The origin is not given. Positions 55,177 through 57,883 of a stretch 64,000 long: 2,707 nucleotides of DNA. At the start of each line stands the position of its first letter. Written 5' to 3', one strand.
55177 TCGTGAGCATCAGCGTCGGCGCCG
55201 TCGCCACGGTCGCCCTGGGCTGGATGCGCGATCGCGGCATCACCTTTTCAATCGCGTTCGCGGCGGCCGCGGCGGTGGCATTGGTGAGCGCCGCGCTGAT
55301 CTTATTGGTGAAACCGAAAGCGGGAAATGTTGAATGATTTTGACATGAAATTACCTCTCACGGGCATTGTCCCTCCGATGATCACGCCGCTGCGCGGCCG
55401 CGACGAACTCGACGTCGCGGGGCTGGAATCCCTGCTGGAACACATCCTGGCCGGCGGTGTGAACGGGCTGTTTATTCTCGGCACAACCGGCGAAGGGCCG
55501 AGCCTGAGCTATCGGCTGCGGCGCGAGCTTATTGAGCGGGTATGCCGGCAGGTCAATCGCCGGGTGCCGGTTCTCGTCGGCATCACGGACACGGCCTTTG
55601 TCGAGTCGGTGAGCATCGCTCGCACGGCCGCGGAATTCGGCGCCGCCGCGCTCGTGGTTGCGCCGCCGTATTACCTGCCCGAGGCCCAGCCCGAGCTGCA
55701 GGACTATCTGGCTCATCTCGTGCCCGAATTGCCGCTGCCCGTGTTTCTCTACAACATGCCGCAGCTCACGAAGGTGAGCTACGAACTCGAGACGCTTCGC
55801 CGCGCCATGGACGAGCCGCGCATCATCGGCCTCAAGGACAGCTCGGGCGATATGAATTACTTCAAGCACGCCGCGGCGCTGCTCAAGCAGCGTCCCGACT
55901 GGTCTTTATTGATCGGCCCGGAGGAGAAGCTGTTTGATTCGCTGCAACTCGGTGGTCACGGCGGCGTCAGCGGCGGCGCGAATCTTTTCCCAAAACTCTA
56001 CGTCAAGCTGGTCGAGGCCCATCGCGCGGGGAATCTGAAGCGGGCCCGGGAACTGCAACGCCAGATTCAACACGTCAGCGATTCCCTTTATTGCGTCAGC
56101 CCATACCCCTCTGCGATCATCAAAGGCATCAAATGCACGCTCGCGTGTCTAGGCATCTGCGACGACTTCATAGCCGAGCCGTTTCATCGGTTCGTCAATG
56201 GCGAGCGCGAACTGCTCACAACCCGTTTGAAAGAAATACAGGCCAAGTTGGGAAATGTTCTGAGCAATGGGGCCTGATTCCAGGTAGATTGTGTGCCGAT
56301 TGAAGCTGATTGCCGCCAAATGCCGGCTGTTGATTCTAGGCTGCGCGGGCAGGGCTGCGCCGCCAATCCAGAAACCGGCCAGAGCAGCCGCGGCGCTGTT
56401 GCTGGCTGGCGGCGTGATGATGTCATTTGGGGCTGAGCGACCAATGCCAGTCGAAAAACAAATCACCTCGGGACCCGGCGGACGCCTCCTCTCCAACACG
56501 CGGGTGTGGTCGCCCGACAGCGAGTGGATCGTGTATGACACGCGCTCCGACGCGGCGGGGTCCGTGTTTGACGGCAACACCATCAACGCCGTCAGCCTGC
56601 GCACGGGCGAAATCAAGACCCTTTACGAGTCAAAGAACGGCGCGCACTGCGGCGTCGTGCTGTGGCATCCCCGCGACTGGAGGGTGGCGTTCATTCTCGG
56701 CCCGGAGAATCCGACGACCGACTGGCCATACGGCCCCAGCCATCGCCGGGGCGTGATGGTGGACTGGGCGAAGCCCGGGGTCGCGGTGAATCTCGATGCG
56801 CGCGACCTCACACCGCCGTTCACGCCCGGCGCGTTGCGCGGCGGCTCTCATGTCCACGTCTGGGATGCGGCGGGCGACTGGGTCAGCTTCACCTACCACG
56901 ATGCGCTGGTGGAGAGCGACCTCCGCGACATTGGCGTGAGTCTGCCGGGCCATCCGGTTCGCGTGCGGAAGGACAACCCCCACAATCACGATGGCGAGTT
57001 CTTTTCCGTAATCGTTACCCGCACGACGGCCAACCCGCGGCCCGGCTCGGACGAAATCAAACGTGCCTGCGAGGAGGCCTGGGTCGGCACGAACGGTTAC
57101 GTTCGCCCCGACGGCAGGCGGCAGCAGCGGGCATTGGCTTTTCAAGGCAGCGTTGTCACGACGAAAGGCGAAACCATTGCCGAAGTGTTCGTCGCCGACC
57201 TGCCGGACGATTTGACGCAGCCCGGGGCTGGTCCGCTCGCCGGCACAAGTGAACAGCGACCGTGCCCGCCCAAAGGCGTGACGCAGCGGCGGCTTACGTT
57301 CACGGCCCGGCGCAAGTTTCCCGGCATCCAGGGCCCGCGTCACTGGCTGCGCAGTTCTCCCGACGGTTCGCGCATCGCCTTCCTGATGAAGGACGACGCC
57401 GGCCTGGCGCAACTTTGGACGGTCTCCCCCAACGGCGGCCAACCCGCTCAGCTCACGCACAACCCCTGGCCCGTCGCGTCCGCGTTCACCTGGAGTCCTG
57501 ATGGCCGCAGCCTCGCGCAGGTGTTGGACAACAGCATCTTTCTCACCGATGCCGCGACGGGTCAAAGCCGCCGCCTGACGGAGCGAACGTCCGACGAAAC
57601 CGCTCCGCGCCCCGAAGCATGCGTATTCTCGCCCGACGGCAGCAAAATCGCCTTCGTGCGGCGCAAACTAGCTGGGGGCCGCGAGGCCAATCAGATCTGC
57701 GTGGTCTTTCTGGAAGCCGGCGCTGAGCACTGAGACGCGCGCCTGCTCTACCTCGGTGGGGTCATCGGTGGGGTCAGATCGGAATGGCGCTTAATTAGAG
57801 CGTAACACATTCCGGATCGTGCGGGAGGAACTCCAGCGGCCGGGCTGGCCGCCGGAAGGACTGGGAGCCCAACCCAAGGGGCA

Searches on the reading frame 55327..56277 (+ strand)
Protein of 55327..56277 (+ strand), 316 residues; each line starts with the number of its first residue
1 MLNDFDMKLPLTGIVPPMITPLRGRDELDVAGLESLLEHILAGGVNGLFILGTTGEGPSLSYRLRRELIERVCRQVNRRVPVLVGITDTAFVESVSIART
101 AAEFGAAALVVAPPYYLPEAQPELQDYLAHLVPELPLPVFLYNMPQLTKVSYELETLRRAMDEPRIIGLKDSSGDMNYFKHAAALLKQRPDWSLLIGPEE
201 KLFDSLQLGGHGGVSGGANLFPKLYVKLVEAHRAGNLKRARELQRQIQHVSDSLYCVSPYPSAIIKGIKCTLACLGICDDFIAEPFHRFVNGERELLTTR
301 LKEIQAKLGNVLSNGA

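Call 28: find_encoding_contigs(protein=window:55327-56277:+, flank=8000, max_places=10)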
Protein window:55327-56277:+ (316 aa): no gene with exactly this product is on record in the collection.

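Call 29: search_protein_families(library=pfam, proteins=[window:55327-56277:+], max_evalue=0.001)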
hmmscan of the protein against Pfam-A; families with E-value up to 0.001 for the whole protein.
window:55327-56277:+ (316 aa): 1 family
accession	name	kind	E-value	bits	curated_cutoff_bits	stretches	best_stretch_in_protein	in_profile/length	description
PF00701.28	DHDPS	-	1.3e-54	185.3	22.1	1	11-302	2-287/289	Dihydrodipicolinate synthetase family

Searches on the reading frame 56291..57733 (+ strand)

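Call 29: search_protein_families(library=pfam, proteins=[window:56291-57733:+], max_evalue=0.001)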
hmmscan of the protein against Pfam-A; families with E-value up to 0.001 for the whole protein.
window:56291-57733:+ (480 aa): 3 families
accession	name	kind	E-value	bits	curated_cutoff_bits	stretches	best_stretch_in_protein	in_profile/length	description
PF12566.14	DUF3748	-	1.5e-42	144.9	27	1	119-233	1-123/123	Protein of unknown function (DUF3748)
PF00930.27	DPPIV_N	-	3.2e-09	36.4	22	1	398-457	47-119/354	Dipeptidyl peptidase IV (DPP IV) N-terminal region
PF07676.18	PD40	-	4.4e-09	36.5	20.9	0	428-458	3-28/38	WD40-like Beta Propeller Repeat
